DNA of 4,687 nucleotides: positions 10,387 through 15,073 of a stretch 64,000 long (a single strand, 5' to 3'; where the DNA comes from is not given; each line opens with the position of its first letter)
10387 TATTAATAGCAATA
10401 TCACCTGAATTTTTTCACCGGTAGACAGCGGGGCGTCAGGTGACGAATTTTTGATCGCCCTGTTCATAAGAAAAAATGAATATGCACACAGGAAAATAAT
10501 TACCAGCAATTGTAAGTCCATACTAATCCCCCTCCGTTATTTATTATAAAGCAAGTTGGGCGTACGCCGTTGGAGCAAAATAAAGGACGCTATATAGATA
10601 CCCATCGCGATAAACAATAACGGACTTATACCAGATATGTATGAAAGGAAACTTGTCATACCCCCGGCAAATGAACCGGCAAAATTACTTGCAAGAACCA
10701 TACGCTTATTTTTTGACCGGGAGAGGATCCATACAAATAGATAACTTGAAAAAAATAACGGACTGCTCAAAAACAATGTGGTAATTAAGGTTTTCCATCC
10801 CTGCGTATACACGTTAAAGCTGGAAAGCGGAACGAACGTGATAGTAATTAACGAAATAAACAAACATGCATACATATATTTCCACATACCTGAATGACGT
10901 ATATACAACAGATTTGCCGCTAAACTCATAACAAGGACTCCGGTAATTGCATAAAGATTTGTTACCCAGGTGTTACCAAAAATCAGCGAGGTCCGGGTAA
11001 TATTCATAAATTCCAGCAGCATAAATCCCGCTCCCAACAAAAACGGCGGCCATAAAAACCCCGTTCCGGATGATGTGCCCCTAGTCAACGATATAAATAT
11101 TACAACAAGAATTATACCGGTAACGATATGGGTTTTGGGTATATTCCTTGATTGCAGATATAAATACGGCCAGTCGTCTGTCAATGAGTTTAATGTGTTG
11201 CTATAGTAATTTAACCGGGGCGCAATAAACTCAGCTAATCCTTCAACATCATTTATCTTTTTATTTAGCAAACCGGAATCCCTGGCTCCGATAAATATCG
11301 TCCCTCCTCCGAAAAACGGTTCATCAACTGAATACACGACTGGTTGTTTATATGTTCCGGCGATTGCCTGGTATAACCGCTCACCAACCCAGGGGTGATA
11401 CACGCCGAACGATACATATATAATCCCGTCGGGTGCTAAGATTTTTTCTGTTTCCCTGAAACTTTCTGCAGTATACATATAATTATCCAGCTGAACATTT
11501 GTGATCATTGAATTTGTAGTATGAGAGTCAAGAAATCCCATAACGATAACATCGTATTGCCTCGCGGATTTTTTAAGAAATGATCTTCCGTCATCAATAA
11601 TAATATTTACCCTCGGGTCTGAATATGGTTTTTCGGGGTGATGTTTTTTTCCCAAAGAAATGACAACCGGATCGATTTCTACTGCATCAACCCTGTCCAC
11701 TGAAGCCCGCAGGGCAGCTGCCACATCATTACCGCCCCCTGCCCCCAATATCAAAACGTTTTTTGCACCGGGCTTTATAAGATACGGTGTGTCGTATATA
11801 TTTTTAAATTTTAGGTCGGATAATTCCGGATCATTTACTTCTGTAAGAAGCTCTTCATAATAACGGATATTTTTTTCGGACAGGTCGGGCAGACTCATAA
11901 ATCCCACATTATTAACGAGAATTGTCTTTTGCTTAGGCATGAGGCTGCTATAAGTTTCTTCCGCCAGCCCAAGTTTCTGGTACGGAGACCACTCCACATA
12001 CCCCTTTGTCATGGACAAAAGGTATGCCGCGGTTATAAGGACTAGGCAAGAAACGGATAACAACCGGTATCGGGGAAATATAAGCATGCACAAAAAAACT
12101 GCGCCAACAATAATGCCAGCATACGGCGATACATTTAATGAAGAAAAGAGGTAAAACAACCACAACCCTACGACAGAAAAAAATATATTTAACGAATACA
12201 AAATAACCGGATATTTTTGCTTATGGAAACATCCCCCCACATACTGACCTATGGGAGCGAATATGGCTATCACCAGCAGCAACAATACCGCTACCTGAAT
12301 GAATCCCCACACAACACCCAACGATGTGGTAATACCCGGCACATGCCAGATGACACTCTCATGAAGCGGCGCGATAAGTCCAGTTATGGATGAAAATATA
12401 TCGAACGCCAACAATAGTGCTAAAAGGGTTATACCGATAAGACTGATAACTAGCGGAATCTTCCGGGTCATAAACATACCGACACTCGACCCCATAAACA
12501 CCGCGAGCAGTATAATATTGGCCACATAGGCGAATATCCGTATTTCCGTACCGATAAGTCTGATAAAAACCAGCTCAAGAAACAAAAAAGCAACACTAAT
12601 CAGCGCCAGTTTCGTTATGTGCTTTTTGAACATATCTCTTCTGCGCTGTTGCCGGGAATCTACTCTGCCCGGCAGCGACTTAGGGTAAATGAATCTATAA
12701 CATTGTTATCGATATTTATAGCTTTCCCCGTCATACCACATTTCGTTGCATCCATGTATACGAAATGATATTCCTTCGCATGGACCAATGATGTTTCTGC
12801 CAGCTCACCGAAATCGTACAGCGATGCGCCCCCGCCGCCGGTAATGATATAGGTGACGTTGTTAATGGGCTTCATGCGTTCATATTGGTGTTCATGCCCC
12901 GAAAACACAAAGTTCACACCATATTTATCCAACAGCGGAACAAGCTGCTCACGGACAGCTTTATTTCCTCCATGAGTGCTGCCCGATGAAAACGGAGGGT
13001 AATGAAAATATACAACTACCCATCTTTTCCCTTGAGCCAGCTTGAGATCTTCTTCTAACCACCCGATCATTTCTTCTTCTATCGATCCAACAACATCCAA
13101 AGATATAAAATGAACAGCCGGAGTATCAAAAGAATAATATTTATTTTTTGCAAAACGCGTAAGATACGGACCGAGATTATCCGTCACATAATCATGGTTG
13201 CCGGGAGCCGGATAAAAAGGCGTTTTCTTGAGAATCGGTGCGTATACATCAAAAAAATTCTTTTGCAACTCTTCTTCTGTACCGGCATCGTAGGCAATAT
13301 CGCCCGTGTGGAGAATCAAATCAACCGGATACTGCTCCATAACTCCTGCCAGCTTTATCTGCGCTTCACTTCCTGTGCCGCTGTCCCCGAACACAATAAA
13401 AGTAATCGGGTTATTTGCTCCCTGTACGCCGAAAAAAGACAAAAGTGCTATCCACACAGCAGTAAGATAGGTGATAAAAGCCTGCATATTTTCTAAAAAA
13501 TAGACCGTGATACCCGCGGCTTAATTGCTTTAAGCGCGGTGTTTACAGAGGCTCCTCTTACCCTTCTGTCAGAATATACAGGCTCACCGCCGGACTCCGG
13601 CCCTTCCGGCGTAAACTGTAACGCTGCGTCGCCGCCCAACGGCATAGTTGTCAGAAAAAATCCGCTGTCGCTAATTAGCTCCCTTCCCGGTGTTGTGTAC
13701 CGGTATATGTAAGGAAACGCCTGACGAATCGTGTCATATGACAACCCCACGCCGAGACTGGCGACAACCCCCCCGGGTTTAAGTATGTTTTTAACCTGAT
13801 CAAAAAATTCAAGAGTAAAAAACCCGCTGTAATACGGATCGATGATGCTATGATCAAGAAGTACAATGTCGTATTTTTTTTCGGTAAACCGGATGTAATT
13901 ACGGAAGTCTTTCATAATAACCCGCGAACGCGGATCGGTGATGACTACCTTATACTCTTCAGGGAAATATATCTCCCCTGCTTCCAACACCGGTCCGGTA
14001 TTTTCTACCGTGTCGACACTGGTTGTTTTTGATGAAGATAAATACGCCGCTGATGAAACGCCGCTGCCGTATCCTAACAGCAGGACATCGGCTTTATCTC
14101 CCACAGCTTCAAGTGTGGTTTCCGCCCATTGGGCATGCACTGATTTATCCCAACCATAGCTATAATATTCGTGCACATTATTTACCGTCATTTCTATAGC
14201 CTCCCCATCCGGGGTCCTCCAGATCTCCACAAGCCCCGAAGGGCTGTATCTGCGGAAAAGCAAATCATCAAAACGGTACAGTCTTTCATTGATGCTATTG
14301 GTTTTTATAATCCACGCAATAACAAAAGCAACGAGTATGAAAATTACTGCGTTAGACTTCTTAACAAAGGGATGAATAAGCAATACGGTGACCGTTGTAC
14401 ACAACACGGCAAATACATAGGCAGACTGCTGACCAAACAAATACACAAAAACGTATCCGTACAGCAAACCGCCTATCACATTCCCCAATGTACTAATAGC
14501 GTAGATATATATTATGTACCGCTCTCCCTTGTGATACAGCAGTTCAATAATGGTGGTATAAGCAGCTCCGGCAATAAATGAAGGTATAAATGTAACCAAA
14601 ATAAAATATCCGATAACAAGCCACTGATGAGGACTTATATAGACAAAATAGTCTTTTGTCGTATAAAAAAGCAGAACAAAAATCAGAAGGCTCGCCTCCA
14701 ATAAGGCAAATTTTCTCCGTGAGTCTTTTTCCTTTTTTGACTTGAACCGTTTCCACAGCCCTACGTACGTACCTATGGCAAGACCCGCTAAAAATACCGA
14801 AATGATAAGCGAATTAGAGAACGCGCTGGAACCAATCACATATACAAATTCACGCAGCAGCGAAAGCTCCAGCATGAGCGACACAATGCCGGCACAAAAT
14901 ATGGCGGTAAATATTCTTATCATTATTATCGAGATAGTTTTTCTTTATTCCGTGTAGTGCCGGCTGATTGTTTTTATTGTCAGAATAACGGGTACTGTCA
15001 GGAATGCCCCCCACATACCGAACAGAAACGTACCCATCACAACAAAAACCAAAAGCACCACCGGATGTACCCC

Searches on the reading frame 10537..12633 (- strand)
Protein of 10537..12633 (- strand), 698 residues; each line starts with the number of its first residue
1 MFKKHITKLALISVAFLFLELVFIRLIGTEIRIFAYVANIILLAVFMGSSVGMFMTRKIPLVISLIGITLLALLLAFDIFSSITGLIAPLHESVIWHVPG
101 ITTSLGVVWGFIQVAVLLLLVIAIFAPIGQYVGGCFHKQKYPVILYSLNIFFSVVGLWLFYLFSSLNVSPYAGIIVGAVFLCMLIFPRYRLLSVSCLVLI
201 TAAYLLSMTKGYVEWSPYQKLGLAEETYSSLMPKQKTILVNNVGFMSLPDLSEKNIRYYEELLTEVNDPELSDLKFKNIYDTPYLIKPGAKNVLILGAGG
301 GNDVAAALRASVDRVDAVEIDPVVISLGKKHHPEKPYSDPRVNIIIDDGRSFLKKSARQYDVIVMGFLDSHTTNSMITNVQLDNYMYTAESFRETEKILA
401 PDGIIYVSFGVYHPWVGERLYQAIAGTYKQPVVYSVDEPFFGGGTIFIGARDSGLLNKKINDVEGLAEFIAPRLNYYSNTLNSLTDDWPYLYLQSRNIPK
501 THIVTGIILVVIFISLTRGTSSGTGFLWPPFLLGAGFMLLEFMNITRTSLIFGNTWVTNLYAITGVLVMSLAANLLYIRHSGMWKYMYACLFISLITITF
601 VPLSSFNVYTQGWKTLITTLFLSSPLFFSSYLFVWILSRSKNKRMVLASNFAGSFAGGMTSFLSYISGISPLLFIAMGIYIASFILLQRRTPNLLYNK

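Call 75: search_protein_families(library=pfam, proteins=[window:10537-12633:-], max_evalue=0.00001)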
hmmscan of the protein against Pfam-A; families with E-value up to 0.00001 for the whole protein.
window:10537-12633:- (698 aa): 1 family
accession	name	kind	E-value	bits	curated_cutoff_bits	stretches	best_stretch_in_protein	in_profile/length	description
PF01564.23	Spermine_synth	-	1.8e-16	60.7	22.9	1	279-430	8-151/186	Spermine/spermidine synthase domain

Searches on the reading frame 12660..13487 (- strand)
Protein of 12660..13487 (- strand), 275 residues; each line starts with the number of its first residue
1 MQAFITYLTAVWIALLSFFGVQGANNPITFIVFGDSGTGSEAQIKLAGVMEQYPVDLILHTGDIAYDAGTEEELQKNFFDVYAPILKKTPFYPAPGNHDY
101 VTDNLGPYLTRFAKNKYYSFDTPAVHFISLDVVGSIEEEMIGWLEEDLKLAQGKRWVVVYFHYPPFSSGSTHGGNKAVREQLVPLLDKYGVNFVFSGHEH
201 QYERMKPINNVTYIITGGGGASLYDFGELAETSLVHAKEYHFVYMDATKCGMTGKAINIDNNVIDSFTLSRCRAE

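Call 75: search_protein_families(library=pfam, proteins=[window:12660-13487:-], max_evalue=0.00001)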
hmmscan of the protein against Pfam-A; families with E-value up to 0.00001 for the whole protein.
window:12660-13487:- (275 aa): 2 families
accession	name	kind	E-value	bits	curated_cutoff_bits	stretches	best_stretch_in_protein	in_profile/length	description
PF00149.33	Metallophos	-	1.1e-19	72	21.5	1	29-202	2-191/191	Calcineurin-like phosphoesterase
PF12850.12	Metallophos_2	-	3e-07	31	27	1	31-217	4-133/154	Calcineurin-like phosphoesterase superfamily domain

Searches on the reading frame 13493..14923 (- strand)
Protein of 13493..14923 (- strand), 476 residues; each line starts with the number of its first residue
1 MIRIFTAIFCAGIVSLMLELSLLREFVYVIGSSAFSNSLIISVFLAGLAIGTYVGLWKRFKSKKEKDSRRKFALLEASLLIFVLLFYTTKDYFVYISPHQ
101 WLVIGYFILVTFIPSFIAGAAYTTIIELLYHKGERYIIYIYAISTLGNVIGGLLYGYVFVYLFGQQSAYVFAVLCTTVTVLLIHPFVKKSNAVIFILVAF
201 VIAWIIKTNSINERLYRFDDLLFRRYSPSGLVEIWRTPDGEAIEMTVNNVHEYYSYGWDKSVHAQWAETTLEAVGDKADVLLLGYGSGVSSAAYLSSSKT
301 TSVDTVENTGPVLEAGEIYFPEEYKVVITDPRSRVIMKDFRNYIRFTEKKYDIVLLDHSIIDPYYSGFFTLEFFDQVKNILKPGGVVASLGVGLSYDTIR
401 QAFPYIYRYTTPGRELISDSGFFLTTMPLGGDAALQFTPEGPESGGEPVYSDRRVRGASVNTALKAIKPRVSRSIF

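Call 75: search_protein_families(library=pfam, proteins=[window:13493-14923:-], max_evalue=0.00001)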
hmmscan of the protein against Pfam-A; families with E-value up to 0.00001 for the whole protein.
window:13493-14923:- (476 aa): 1 family
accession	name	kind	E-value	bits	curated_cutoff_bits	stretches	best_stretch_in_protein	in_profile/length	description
PF01564.23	Spermine_synth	-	4.1e-08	33.4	22.9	1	276-388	18-129/186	Spermine/spermidine synthase domain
